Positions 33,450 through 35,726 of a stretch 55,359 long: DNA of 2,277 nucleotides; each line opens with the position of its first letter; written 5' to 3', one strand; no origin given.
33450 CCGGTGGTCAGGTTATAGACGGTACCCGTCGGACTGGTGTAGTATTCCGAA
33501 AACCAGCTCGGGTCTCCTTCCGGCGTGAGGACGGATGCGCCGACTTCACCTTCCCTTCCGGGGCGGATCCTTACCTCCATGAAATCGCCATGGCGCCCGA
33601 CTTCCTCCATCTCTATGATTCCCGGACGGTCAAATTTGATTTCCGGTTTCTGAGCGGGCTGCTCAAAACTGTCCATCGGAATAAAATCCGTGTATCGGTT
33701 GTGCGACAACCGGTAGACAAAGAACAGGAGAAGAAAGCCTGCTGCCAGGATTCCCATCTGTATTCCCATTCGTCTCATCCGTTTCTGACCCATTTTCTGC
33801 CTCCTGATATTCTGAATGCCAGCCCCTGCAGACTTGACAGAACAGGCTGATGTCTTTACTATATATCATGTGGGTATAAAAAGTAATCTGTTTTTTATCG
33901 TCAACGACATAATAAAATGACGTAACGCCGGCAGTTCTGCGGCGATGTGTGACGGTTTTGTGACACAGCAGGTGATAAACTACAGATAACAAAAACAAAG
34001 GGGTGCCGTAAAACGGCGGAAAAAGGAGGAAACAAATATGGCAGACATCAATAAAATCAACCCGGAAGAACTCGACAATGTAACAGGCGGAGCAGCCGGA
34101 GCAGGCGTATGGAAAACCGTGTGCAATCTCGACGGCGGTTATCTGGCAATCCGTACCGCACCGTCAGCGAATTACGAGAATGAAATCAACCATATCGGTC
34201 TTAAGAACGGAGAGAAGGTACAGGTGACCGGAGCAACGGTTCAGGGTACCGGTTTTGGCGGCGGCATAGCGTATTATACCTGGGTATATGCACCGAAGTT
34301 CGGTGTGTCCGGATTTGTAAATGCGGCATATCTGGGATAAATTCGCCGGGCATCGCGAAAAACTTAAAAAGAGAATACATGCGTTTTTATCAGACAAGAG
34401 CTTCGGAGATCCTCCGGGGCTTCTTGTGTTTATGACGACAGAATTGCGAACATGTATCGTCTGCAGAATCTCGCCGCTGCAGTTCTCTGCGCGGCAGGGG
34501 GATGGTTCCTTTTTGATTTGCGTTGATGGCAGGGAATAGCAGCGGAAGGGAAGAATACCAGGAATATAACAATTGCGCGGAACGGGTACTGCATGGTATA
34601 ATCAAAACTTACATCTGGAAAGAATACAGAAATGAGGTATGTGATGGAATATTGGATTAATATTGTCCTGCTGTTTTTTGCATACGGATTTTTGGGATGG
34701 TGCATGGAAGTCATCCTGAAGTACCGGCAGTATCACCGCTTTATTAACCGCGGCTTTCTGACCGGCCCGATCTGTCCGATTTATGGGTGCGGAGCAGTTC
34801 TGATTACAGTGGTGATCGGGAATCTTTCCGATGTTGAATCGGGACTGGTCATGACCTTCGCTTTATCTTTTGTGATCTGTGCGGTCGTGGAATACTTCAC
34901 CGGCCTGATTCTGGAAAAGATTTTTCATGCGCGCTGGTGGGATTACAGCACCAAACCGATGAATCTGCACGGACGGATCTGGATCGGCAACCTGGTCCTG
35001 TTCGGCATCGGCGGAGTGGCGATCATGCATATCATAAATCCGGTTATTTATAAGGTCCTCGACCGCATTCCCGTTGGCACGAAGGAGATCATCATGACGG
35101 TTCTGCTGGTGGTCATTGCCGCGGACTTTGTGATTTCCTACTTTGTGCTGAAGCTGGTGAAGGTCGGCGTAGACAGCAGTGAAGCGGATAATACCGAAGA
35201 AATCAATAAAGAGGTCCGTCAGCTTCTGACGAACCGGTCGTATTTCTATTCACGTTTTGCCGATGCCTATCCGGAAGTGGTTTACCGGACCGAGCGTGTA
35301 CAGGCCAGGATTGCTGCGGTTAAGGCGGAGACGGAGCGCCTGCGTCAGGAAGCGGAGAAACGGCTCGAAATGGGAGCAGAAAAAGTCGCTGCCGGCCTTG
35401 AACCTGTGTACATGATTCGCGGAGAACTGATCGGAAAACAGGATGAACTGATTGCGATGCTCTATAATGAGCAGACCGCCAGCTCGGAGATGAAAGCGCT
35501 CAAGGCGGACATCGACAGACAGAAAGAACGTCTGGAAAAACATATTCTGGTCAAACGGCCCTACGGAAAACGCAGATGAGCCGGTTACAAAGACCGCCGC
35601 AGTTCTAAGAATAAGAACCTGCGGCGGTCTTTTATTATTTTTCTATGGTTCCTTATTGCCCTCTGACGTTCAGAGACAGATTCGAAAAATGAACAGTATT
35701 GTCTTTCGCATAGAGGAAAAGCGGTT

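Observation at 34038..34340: Orphan double-glycine-leader peptide whose mature part is an SH3b-like domain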

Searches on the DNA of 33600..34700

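Call 13: search_rna_families(source=window, start=33600, end=34700, threshold=evalue, max_evalue=1, show_alignments=2)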
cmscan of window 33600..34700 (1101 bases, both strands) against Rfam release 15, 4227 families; matches with E-value up to 1: 1.
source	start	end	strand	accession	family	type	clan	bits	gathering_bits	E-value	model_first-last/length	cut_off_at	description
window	34614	34685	+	RF03725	mir-7094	Gene; miRNA;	-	19.9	90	0.32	1-60/60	no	mir-7094 microRNA precursor family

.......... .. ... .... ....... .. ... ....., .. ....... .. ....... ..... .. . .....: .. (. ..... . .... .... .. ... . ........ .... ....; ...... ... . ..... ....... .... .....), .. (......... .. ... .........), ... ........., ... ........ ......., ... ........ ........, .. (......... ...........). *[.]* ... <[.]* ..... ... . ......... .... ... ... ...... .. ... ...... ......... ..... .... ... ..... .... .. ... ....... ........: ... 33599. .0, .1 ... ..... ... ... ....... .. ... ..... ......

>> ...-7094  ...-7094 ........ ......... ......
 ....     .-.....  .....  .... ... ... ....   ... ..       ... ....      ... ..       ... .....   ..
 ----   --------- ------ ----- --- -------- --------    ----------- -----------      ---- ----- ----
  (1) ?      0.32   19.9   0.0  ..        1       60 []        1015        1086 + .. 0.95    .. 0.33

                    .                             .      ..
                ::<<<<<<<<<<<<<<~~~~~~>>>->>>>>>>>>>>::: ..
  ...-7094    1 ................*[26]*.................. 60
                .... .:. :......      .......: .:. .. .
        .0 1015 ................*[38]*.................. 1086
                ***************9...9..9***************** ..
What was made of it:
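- Tried and rejected: Structured RNA in the 5' region: an Rfam scan of 33600-34700 gave only a chance miRNA hit, so no known riboswitch or leader RNA is present (call 13).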

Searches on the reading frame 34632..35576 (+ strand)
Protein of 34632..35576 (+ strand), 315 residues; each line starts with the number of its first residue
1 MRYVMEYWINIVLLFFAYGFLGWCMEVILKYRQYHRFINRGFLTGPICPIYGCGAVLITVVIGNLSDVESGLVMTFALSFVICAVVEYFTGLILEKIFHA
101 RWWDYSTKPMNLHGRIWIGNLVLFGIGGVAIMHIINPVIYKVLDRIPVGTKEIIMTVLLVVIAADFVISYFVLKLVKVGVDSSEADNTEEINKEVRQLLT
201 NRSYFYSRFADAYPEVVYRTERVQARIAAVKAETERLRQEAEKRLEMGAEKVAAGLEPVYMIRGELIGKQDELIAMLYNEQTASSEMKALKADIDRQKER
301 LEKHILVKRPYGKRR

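Call 3: search_protein_families(library=pfam, proteins=[window:34632-35576:+], max_evalue=1)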
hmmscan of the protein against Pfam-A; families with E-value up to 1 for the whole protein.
window:34632-35576:+ (315 aa): 4 families
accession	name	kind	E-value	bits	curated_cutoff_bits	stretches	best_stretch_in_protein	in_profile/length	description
PF06541.16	ABC_trans_CmpB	-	9.7e-51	172.3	25.9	1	13-169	1-150/151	Putative ABC-transporter type IV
PF04912.19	Dynamitin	-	0.067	12.9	31.8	1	180-297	54-170/396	Dynamitin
PF24611.2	Spectrin_Anc-1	-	0.092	13.5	33.2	1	195-304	2-106/115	Nuclear anchorage protein 1, spectrin-like repeat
PF18595.6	Nuf2_DHR10-like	-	0.12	12.8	28.4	1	210-252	70-112/117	Nuf2, DHR10-like domain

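Call 4: search_protein_families(library=ncbifam, proteins=[window:34632-35576:+], max_evalue=1)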
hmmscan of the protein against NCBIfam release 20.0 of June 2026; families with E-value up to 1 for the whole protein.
window:34632-35576:+ (315 aa): 4 families
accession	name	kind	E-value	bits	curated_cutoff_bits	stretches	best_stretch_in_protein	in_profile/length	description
TIGR04211.1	SH3_and_anchor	equivalog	0.021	14.4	65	1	210-305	65-166/198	TIGR04211 family SH3 domain-containing protein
NF001842.0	PRK00567.1-3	equivalog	0.099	12.7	146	0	59-98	58-97/147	large-conductance mechanosensitive channel protein MscL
NF045624.1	filament_FraC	equivalog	0.13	12.2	100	1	139-197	72-131/170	filament integrity protein FraC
NF053525.1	thylo_ssr2422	subfamily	0.19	12.2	38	0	184-243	3-41/77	ssr2422 family thylakoid membrane protein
